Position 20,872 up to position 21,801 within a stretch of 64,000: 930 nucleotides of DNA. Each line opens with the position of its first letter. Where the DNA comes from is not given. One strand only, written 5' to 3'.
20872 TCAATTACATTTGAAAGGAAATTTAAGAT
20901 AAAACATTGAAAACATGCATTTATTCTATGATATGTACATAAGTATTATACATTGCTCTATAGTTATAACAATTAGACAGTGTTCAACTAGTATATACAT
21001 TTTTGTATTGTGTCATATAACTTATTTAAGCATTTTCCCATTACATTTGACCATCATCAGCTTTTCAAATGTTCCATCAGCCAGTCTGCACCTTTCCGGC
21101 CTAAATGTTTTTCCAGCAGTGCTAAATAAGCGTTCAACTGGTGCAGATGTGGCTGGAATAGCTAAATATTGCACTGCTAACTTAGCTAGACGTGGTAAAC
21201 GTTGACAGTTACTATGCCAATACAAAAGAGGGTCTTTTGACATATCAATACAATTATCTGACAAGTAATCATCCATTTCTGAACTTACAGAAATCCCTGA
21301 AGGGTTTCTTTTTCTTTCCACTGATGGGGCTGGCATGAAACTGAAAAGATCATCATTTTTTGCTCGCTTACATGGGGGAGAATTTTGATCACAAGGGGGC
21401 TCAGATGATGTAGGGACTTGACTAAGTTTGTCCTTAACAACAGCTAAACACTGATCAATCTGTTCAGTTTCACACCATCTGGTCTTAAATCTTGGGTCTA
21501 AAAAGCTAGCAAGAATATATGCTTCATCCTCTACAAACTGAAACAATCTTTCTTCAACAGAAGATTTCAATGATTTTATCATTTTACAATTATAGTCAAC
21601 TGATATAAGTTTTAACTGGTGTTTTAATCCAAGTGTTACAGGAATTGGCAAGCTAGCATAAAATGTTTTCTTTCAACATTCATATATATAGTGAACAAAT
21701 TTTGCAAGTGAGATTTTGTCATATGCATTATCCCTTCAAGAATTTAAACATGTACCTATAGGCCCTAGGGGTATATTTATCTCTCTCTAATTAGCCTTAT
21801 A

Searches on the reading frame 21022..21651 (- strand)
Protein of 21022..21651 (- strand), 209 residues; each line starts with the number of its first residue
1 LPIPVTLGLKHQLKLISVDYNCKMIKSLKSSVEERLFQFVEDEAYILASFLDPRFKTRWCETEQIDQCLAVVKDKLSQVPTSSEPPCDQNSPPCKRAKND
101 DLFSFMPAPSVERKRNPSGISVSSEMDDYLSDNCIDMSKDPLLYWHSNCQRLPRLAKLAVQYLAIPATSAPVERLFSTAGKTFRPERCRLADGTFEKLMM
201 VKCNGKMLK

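Call 81: search_protein_families(library=pfam, proteins=[window:21022-21651:-], max_evalue=0.01)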
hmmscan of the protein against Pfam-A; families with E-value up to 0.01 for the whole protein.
window:21022-21651:- (209 aa): 1 family
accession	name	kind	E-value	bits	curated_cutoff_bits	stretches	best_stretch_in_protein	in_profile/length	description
PF05699.19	Dimer_Tnp_hAT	-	6e-19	68.1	21.4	1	125-202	1-81/84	hAT family C-terminal dimerisation region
